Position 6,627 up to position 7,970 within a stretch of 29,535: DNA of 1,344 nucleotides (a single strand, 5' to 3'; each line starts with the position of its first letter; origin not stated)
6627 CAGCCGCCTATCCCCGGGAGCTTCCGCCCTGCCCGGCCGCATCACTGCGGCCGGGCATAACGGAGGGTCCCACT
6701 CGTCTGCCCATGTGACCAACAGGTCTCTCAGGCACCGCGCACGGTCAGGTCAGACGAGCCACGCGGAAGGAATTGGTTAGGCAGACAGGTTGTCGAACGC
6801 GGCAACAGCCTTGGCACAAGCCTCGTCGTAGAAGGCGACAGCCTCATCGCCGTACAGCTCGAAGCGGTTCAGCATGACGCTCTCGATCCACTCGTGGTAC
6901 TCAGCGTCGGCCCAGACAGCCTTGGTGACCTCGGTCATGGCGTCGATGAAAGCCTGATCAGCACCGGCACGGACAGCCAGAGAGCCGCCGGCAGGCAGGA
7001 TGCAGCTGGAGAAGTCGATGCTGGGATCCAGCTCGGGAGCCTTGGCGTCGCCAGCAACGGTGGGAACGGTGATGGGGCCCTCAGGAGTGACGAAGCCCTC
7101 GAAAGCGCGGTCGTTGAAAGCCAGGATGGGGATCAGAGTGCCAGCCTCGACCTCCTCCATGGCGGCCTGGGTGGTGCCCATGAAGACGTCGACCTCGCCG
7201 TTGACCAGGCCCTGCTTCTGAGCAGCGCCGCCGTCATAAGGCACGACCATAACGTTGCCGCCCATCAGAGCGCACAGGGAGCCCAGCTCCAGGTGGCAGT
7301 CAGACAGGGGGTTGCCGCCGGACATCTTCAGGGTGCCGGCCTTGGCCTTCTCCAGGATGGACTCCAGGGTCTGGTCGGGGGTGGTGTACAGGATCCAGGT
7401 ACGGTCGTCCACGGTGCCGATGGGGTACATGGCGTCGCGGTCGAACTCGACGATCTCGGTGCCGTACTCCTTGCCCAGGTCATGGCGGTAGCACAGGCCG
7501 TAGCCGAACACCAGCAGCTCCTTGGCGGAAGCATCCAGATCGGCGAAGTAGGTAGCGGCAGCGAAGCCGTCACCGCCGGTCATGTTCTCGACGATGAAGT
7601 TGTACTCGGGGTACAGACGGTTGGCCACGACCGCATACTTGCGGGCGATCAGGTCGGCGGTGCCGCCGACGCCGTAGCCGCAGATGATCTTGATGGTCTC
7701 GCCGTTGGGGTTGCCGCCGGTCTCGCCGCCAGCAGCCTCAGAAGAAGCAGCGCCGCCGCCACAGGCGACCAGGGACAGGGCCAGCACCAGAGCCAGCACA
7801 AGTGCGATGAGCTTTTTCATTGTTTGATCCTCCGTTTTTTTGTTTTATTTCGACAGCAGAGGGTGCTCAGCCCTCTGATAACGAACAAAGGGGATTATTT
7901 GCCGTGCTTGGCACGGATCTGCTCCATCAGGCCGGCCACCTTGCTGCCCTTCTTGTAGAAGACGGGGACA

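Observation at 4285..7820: Tripartite tricarboxylate transporter embedded in a sulfoglycolysis operon: candidate sulfosugar (SQ / SQ-glycerol) TTT importer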

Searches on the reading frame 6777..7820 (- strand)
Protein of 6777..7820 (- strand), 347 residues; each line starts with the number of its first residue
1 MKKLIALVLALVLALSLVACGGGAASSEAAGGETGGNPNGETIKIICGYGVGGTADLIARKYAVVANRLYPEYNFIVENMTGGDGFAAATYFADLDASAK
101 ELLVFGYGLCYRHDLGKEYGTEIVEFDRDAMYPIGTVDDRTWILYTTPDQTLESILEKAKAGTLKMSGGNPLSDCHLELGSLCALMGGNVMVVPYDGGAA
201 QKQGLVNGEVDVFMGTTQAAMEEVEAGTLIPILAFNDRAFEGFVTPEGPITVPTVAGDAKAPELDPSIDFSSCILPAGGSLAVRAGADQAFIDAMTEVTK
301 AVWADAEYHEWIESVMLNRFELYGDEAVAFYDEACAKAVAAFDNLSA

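Call 3: search_protein_families(library=pfam, proteins=[window:6777-7820:-])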
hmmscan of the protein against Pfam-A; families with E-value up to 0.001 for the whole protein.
window:6777-7820:- (347 aa): 1 family
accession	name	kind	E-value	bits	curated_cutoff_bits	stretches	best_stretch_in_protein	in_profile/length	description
PF03401.19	TctC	-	0.0001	22.4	27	1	147-229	88-172/274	Tripartite tricarboxylate transporter family receptor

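Call 4: search_protein_families(library=ncbifam, proteins=[window:6777-7820:-])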
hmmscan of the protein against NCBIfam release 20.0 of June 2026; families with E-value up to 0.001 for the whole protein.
window:6777-7820:- (347 aa): 1 family
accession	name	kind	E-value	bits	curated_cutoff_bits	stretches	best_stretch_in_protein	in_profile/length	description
NF050142.1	PG1828_fam_lipo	equivalog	0.00071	20.3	50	0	1-30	1-30/59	PG1828 family lipoprotein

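Call 15: find_homologous_proteins(query=window:6777-7820:-)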
Query window:6777-7820:- (347 aa): 352 proteins with E <= 0.001 among 8000 candidates; the best 120 are listed.
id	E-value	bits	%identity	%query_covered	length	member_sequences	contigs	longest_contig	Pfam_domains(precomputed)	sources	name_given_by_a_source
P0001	7.7e-228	773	100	100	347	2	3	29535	-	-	-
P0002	1.9e-166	571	74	99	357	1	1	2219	PF03401.19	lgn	-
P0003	2.4e-164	564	74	99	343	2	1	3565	PF03401.19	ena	-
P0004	4.8e-164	563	78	89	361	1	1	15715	-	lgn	-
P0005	8.8e-163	559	72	99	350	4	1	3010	-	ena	-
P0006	1.2e-162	559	72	99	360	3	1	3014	-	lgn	-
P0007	2.1e-162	558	81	88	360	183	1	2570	-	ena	-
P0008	5.9e-162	557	71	100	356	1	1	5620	-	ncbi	ncbi:MAG: hypothetical protein ACI4OI_03545 [Gemmiger sp.]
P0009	8.0e-162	556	74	100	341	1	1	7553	-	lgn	-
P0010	1.1e-161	556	73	99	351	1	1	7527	-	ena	-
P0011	3.7e-161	554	76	93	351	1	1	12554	-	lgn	-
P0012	3.6e-160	551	70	99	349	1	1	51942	-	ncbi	-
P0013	7.6e-160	550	73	99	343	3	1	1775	-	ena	-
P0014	8.3e-160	549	73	100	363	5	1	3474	PF03401.19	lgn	-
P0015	1.2e-159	549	77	88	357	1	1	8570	-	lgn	-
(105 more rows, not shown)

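Call 17: find_related_loci(query=A1, collection=genome_contigs, flank=10000)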
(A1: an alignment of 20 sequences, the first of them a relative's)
Query A1 (347 aa) in genome_contigs; peptide patterns used: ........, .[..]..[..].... (x = any residue, [..] = any of these).
143 stretches matched a pattern; 86 encode a relative of the query (tblastn E <= 1e-3); the best 80 are kept; 80 distinct loci.
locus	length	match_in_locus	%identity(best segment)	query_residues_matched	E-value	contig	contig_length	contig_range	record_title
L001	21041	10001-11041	70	2-346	3e-164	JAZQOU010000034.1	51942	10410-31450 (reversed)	MAG: Lachnospiraceae bacterium isolate T1900045242_TH20190012.MAGScoT_cleanbin_000035 SGB_5546_k141_112175, whole genome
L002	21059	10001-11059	69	1-346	3e-162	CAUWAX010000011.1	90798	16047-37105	MAG: uncultured Gemmiger sp. isolate ERS329800__bin3 genome assembly, contig: ERS329800_NODE_211_length_90798_cov_43.763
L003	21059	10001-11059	71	2-345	3e-162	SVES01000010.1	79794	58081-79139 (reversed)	MAG: Pseudobutyrivibrio ruminis isolate SIG312 NODE_521_length_79794_cov_13.072544, whole genome shotgun sequence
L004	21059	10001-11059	70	2-346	8e-162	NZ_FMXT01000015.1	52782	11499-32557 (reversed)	Pseudobutyrivibrio sp. YE44, whole genome shotgun sequence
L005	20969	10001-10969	74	24-347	9e-162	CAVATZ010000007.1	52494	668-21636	Clostridiales bacterium isolate H07606-L1_cleanbin_000023 genome assembly, contig: Spades_H07606-L1_contig_414, whole ge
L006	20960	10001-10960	74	21-347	1e-161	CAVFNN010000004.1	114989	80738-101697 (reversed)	bacterium isolate G02615-L1_cleanbin_000007 genome assembly, contig: Spades_G02615-L1_contig_42, whole genome shotgun se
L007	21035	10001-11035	72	10-344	1e-161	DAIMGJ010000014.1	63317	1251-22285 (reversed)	MAG TPA_asm: Lachnospiraceae bacterium isolate CTOTU17545 NODE_58_length_63317_cov_6.354794, whole genome shotgun sequen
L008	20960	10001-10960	74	21-347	1e-160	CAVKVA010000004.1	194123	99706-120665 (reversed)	Parolsenella sp. isolate G02631-L1_cleanbin_000008 genome assembly, contig: Spades_G02631-L1_contig_16, whole genome sho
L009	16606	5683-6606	78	40-346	6e-161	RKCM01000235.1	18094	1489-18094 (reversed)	MAG: Oscillospiraceae bacterium isolate UBG124 contig981834, whole genome shotgun sequence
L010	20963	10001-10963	74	26-347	5e-160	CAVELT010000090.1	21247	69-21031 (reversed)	Dysosmobacter segnis isolate H07611-L1_cleanbin_000023 genome assembly, contig: Spades_H07611-L1_contig_848, whole genom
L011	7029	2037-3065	71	12-346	5e-160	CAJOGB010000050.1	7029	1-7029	uncultured Lachnospiraceae bacterium isolate Red_deer_3_mag_118 genome assembly, contig: scaffold_16340, whole genome sh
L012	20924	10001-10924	76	40-346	2e-159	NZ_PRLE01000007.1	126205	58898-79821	Faecalibacterium prausnitzii strain APC923/61-1 NODE_7_length_126205_cov_102.313, whole genome shotgun sequence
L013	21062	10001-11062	70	2-345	8e-159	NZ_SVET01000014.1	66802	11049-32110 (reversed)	MAG: Pseudobutyrivibrio ruminis isolate SIG313 NODE_728_length_66802_cov_143.323252, whole genome shotgun sequence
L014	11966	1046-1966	78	40-346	1e-158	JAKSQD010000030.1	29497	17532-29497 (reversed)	MAG: Oscillospiraceae bacterium isolate Horse_feces220 MAG220_30, whole genome shotgun sequence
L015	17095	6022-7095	70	2-346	6e-158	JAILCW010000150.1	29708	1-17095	MAG: Lachnospiraceae bacterium isolate RUI004 k141_14728652_flag=1_multi=10.9966_len=29708, whole genome shotgun sequenc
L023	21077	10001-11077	64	2-346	1e-149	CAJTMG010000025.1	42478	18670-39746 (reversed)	MAG TPA_asm: uncultured Oscillibacter sp. isolate MGBC104027 genome assembly, contig: MGBC104027.25, whole genome shotgu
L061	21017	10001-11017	58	1-346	1e-126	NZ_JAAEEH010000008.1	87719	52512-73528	Anaerotalea alkaliphila strain F-3ap NODE_8_length_87719_cov_56.782160, whole genome shotgun sequence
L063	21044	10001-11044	56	2-346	5e-126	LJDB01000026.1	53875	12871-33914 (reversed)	Candidatus Epulonipiscium fishelsonii isolate SCG-B11WGA-EpuloA1 SCGB11WGA_23, whole genome shotgun sequence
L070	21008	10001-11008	56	1-345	6e-123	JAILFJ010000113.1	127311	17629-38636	MAG: Oscillospiraceae bacterium isolate RUI069 k141_10186500_flag=0_multi=26.6746_len=127311, whole genome shotgun seque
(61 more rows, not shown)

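Call 33: search_solved_structures(query=A1, max_evalue=1, show_alignments=2)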
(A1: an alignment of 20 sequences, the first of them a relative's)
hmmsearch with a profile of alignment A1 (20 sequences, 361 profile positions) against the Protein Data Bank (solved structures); distinct sequences matched with E-value up to 1: 17.
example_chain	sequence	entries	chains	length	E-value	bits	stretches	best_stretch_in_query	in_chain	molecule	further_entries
7ndr_A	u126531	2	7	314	5e-13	52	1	51-252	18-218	Tripartite tricarboxylate transporter substrate binding protein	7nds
8hkb_A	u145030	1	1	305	2e-11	46.7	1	55-241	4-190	Periplasmic terephthalate binding protein (TBP)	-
5oei_A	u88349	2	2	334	7.7e-11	44.8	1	42-247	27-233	Uncharacterized protein family UPF0065:Tat pathway signal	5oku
8hka_A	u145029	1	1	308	9.6e-11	44.5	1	54-241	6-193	Periplasmic terephthalate binding protein (TBP)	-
8hk9_D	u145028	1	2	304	1.7e-10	43.7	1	56-241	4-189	Periplasmic terephthalate binding protein (TBP)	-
25hk_A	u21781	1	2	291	1.2e-08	37.6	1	53-252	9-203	Tripartite tricarboxylate transporter substrate binding protein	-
2f5x_A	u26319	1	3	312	8.5e-08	34.8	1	47-242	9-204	BugD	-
4x9t_A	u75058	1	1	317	2e-07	33.6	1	53-259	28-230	Uncharacterized protein UPF0065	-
2dvz_A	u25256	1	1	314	0.015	17.5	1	49-243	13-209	Putative exported protein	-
2ccm_A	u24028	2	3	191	0.054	15.7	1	157-206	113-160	CALEXCITIN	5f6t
2qpq_A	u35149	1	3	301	0.058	15.6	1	55-248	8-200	protein Bug27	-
6hke_A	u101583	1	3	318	0.06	15.5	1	54-120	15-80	Possible TctC subunit of the Tripartite Tricarboxylate Transport(TTT) Family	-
4ndc_A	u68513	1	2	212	0.065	15.4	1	157-206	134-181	Calexcitin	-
4ndb_A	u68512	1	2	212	0.065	15.4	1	157-206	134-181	Calexcitin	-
4ndd_A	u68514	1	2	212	0.065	15.4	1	157-206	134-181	Calexcitin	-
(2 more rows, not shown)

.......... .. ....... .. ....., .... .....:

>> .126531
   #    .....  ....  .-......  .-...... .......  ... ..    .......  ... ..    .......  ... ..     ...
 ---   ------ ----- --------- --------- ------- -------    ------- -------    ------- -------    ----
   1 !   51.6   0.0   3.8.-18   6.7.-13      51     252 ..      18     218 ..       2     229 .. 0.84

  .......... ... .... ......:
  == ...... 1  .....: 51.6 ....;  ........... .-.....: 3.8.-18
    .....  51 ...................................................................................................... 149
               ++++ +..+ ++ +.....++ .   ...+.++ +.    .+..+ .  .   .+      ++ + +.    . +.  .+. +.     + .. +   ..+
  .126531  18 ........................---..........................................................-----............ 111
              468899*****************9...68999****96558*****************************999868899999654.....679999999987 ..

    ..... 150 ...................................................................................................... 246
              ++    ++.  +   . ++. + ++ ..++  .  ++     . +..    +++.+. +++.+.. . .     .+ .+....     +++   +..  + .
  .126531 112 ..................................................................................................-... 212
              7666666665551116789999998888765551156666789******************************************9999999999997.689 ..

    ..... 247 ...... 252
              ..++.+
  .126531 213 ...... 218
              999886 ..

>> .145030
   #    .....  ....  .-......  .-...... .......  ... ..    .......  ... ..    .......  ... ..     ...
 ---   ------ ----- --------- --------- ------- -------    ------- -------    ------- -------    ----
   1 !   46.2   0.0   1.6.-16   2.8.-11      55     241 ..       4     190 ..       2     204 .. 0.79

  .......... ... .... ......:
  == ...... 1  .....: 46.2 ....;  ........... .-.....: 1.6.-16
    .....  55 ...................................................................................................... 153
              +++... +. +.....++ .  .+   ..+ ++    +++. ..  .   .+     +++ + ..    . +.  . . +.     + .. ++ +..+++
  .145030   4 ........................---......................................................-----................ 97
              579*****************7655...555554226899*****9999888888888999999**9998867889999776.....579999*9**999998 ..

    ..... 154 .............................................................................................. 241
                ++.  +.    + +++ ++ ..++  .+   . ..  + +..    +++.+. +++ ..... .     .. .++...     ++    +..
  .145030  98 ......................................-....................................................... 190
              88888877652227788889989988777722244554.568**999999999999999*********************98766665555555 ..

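Call 37: search_protein_families(library=pfam, proteins=[L070:458-1666:-, L070:1757-2674:-, L070:2671-3861:-, L070:4300-6126:+, L070:13563-15575:-, L070:15819-16736:-, L070:17959-19713:+, L070:19968-20846:-, L070:16663-17292:+, L070:17428-17940:+], max_evalue=0.00001)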
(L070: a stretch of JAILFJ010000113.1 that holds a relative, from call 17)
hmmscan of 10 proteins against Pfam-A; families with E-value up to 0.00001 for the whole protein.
L070:458-1666:- (402 aa): 2 families
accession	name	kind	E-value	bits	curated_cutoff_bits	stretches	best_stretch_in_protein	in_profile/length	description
PF00480.26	ROK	-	8.8e-39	134.2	22.9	1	105-373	21-271/294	ROK family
PF01047.28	MarR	-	4.4e-06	26.9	24.6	1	19-58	8-47/59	MarR family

L070:1757-2674:- (305 aa): 1 family
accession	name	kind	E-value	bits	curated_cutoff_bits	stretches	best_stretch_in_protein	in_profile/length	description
PF00892.27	EamA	-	5.3e-26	91.9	28.2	2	154-291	4-134/135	EamA-like transporter family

L070:2671-3861:- (396 aa): 3 families
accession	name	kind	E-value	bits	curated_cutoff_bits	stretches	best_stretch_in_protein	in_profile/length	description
PF00465.25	Fe-ADH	-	6.3e-42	143.5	31.3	1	41-203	1-168/168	Iron-containing alcohol dehydrogenase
PF25137.1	ADH_Fe_C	-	1.7e-41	142.5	27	1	214-394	1-192/194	Fe-containing alcohol dehydrogenase family, C-terminal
PF13685.12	Fe-ADH_2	-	2.1e-11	44.5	28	1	46-136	2-95/149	Iron-containing alcohol dehydrogenase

L070:4300-6126:+ (608 aa): 0 families

L070:13563-15575:- (670 aa): 7 families
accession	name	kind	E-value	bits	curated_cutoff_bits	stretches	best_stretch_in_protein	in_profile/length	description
PF00890.30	FAD_binding_2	-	8.2e-32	111.3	20.4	1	173-637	1-403/414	FAD binding domain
PF04205.19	FMN_bind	-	1.6e-12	48.3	22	1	52-120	4-76/77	FMN-binding domain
PF01134.28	GIDA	-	1.1e-07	31.8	22.1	0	173-218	1-46/391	Glucose inhibited division protein A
PF01266.30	DAO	-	1.9e-07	31.4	27.9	0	173-244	1-58/353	FAD dependent oxidoreductase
PF07992.20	Pyr_redox_2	-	2.5e-06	27.6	26.1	0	173-389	2-114/291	Pyridine nucleotide-disulphide oxidoreductase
PF12831.13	FAD_oxidored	-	4.4e-06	26.7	27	0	173-204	1-32/416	FAD dependent oxidoreductase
PF10518.14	TAT_signal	-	7.7e-06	26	22.7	1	4-24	1-21/21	TAT (twin-arginine translocation) pathway signal sequence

L070:15819-16736:- (305 aa): 2 families
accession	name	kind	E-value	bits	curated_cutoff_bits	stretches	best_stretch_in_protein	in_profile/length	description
PF02588.21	YitT_membrane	-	3.2e-48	164.3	24.3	1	28-242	2-204/205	Uncharacterised 5xTM membrane BCR, YitT family COG1284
PF10035.14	DUF2179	-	6.2e-18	64.8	22.8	1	249-301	2-54/55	Uncharacterized protein conserved in bacteria (DUF2179)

L070:17959-19713:+ (584 aa): 2 families
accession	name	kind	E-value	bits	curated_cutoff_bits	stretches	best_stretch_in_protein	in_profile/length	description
PF02690.20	Na_Pi_cotrans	-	2.8e-52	176.8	29.1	2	15-162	1-136/137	Na+/Pi-cotransporter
PF01895.24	PhoU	-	1.5e-25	89.8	23.5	2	357-442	2-88/89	PhoU domain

L070:19968-20846:- (292 aa): 1 family
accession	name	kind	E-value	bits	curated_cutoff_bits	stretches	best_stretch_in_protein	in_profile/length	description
PF01430.24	HSP33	-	1.4e-95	320.3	21.4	1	4-278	3-272/273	Hsp33 protein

L070:16663-17292:+ (209 aa): 0 families

L070:17428-17940:+ (170 aa): 1 family
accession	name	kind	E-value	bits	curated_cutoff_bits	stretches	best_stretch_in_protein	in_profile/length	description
PF03167.25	UDG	-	5.2e-11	43.2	24.3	1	16-159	5-138/141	Uracil DNA glycosylase superfamily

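Call 38: predict_structure(alignment_id=A1)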
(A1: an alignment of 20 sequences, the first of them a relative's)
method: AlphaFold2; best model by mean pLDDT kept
length: 347 residues; sequences in the alignment: 20
mean_pLDDT: 87.8   pTM: 0.82
mean pLDDT of the five models: 87.8, 87.2, 86.8, 86.5, 85.2
residues with pLDDT >= 90: 256; 70-90: 54; 50-70: 6; < 50: 31
segments of 3 or more residues with pLDDT < 50: 1-7, 13-33
pLDDT, mean of each block of 10 residues (from residue 1): 47 40 31 58 91 88 97 92 87 94 95 94 91 94 95 97 91 92 96 88 93 90 94 94 93 96 97 94 97 98 96 90 96 96 91
secondary structure, 60 per line:
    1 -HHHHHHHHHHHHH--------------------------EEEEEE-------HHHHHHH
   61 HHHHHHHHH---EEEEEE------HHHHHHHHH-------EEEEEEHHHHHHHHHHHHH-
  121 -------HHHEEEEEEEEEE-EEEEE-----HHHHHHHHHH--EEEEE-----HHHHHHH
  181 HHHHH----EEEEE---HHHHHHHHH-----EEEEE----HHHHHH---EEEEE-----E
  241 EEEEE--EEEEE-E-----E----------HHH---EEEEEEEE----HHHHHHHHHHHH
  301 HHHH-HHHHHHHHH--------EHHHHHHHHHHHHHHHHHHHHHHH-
elements in order: H2-14 E41-46 H54-69 E73-78 H85-93 E101-106 H107-119 E131-140 E142-146 H152-161 E164-168 H174-185 E190-194 H198-206 E212-216 H221-226 E230-234 E240-245 E248-252 E277-284 H289-304 H306-314 H324-346

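Call 41: search_protein_families(library=pfam, proteins=[L070:3758-4240:-, L070:4309-5232:-, L070:5236-6063:-, L023:9227-9961:+, L023:14794-16008:-, L023:4317-5363:-, L023:2963-4249:-, L023:1422-2714:-, L023:171-1289:-, L023:15905-17704:+], max_evalue=0.00001)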
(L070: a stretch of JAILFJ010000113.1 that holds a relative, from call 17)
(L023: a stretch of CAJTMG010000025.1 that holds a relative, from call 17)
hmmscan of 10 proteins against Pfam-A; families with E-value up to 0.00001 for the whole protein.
L070:3758-4240:- (160 aa): 1 family
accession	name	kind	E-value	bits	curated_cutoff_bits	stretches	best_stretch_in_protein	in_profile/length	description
PF02502.23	LacAB_rpiB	-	2.6e-43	147.7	24.7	1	5-131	1-126/138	Ribose/Galactose Isomerase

L070:4309-5232:- (307 aa): 2 families
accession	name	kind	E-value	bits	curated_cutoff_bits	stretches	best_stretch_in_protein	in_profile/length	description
PF02779.29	Transket_pyr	-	3.4e-34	118.4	27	1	1-165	3-173/174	Transketolase, pyrimidine binding domain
PF02780.25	Transketolase_C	-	3.2e-26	92.1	25.9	1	178-296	2-124/124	Transketolase, C-terminal domain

L070:5236-6063:- (275 aa): 3 families
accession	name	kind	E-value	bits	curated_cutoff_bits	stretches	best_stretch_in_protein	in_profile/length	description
PF00456.26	Transketolase_N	-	5.7e-49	167.3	22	1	7-265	4-269/334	Transketolase, thiamine diphosphate binding domain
PF00676.26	E1_dh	-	1.6e-11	44.2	22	1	104-226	91-211/300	Dehydrogenase E1 component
PF13292.11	DXP_synthase_N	-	1.9e-07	31.1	21.2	1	4-179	17-175/274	1-deoxy-D-xylulose-5-phosphate synthase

L023:9227-9961:+ (244 aa): 1 family
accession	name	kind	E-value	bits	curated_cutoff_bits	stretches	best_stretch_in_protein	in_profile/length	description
PF01925.25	TauE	-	3.1e-26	93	32.6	1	8-241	2-237/237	Sulfite exporter TauE/SafE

L023:14794-16008:- (404 aa): 0 families

L023:4317-5363:- (348 aa): 0 families

L023:2963-4249:- (428 aa): 0 families

L023:1422-2714:- (430 aa): 2 families
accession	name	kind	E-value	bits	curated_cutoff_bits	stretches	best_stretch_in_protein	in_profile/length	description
PF00480.26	ROK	-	1e-30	107.7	22.9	1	109-416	2-292/294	ROK family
PF01047.28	MarR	-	4.2e-07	30.2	24.6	1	39-89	6-56/59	MarR family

L023:171-1289:- (372 aa): 0 families

L023:15905-17704:+ (599 aa): 2 families
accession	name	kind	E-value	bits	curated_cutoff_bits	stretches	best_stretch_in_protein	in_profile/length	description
PF02733.22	Dak1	-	8e-128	426.2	31.4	1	34-342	2-313/313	Dak1 domain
PF02734.22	Dak2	-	1.5e-42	145.9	27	1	414-591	2-170/174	DAK2 domain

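Call 42: fold_search(model_id=the predicted structure, library=pdb)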
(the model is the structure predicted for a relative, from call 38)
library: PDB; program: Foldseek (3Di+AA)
matches with E <= 10: 1413; with E <= 0.001: 665
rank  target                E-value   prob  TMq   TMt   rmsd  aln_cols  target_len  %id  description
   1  4x9t                  2.7e-17  1.00  0.66  0.78   4.0       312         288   18  Crystal structure of a TctC solute binding protein from Polaromonas (Bpro_3516, Target EFI-510338), no ligand (released 2014-12-24)
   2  8hk9_A                1.7e-15  1.00  0.72  0.85   3.2       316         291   20  Apo-form of Periplasmic terephthalate binding protein (TBP) from Ideonella sakaiensis (released 2023-06-21)
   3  5oei                  4.5e-15  1.00  0.66  0.76   4.0       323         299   16  R. palustris Rpa4515 with oxoadipate (released 2017-11-08)
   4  8hka                  5.0e-15  1.00  0.68  0.78   4.0       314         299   19  TPA bound-form of Periplasmic terephthalate binding protein (TBP) from Ideonella sakaiensis (released 2023-06-21)
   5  2qpq_A                6.0e-15  1.00  0.69  0.80   3.6       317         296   16  Structure of Bug27 from Bordetella pertussis (released 2007-08-21)
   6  6hke_B                1.3e-14  1.00  0.64  0.73   4.3       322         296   16  MatC (Rpa3494) from Rhodopseudomonas palustris with bound malate (released 2018-12-05)
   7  8hkb                  3.2e-14  1.00  0.67  0.76   4.1       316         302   20  TPA bound-form of Periplasmic terephthalate binding protein (TBP) from Ideonella sakaiensis mutant K184D (released 2023-06-21)
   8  7ndr_C                5.4e-14  1.00  0.73  0.85   2.9       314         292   18  Crystal structure of TphC in an open conformation (released 2021-11-03)
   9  6hke_C                5.7e-14  1.00  0.66  0.76   4.2       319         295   16  MatC (Rpa3494) from Rhodopseudomonas palustris with bound malate (released 2018-12-05)
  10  2dvz                  6.1e-14  1.00  0.64  0.72   4.6       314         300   16  Structure of a periplasmic transporter (released 2006-11-07)
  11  7nds                  9.8e-14  1.00  0.69  0.80   3.6       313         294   18  Crystal structure of TphC in a closed conformation (released 2021-11-03)
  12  6hke_A                1.7e-13  1.00  0.64  0.73   4.5       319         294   16  MatC (Rpa3494) from Rhodopseudomonas palustris with bound malate (released 2018-12-05)
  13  7ndr_B                3.2e-13  1.00  0.74  0.87   2.8       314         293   18  Crystal structure of TphC in an open conformation (released 2021-11-03)
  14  2f5x_B                5.8e-13  1.00  0.64  0.72   4.4       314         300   18  Structure of periplasmic binding protein BugD (released 2006-01-24)
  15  7ndr_A                6.9e-13  1.00  0.70  0.82   4.4       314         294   17  Crystal structure of TphC in an open conformation (released 2021-11-03)
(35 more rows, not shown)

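Call 55: search_protein_families(library=pfam, proteins=[L063:2269-2997:+, L063:3217-4131:+, L063:4319-5209:+, L063:5254-6225:+, L063:6231-7103:+, L063:7668-8462:-, L063:8543-9589:-, L063:13674-15224:+, L063:15273-16937:-, L063:17166-18470:-], max_evalue=0.00001)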
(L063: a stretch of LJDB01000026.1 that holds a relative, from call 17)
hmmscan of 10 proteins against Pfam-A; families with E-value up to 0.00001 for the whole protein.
L063:2269-2997:+ (242 aa): 1 family
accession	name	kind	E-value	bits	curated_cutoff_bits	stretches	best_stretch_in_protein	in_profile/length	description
PF01925.25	TauE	-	1.6e-23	84.1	32.6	1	14-239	2-236/237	Sulfite exporter TauE/SafE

L063:3217-4131:+ (304 aa): 2 families
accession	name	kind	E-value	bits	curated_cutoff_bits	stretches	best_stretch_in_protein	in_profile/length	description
PF02873.21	MurB_C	-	3.9e-36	123.6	27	1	203-302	1-99/99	UDP-N-acetylenolpyruvoylglucosamine reductase, C-terminal domain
PF01565.28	FAD_binding_4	-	5.5e-25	88.1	26.4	1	40-168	3-138/139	FAD binding domain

L063:4319-5209:+ (296 aa): 2 families
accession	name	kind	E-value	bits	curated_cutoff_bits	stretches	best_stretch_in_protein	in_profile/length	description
PF03668.21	RapZ-like_N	-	2.3e-49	167.6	25.4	1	7-160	1-154/158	RapZ-like N-terminal domain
PF22740.1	PapZ_C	-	3.3e-44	150.4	27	1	170-288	2-120/121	RapZ C-terminal domain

L063:5254-6225:+ (323 aa): 1 family
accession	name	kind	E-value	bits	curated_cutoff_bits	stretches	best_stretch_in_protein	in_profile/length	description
PF01933.23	CofD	-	3e-108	361.8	30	1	7-283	1-277/290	2-phospho-L-lactate transferase CofD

L063:6231-7103:+ (290 aa): 3 families
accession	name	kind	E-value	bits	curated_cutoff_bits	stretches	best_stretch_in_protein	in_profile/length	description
PF02650.20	HTH_WhiA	-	1.6e-33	115.4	27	1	198-281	1-84/84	WhiA C-terminal HTH domain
PF14527.11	LAGLIDADG_WhiA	-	4.8e-32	110.4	23.2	1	104-195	2-93/93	WhiA LAGLIDADG-like domain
PF10298.14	WhiA_N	-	3.7e-08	33.8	23.4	0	19-73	2-56/86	WhiA N-terminal LAGLIDADG-like domain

L063:7668-8462:- (264 aa): 2 families
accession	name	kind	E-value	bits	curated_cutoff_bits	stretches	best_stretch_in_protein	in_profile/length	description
PF08241.18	Methyltransf_11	-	3e-13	50.6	21.2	1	64-171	3-94/95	Methyltransferase domain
PF13649.12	Methyltransf_25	-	1.4e-07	32.5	27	1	108-168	38-97/97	Methyltransferase domain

L063:8543-9589:- (348 aa): 6 families
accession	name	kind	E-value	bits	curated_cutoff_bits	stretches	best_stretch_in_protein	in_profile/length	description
PF07479.19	NAD_Gly3P_dh_C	-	4.1e-56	189.6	25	1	195-329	1-135/142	NAD-dependent glycerol-3-phosphate dehydrogenase C-terminus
PF01210.29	NAD_Gly3P_dh_N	-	5.9e-53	179.5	23.1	1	22-173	2-155/158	NAD-dependent glycerol-3-phosphate dehydrogenase N-terminus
PF20618.3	GPD_NAD_C_bact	-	3.4e-22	79.2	27.6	1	255-321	1-66/66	Bacterial GPD, NAD-dependent C-terminal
PF03807.23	F420_oxidored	-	5.3e-09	37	21.6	1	22-123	2-92/94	NADP oxidoreductase coenzyme F420-dependent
PF02558.23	ApbA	-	1.1e-08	35.2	22.2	1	22-130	1-107/150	Ketopantoate reductase PanE/ApbA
PF03446.21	NAD_binding_2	-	8.6e-07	29.5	21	1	22-136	2-106/161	NAD binding domain of 6-phosphogluconate dehydrogenase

L063:13674-15224:+ (516 aa): 2 families
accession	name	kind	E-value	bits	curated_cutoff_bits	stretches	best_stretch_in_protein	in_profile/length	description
PF02782.22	FGGY_C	-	3.7e-34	118.7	27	1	262-459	2-196/198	FGGY family of carbohydrate kinases, C-terminal domain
PF00370.27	FGGY_N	-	4.7e-19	69.4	28.8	1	5-227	1-224/245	FGGY family of carbohydrate kinases, N-terminal domain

L063:15273-16937:- (554 aa): 0 families

L063:17166-18470:- (434 aa): 1 family
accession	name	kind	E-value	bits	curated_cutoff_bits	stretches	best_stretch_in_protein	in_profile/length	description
PF03390.20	2HCT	-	5.7e-132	440.7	26.2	1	10-428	3-415/415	2-hydroxycarboxylate transporter family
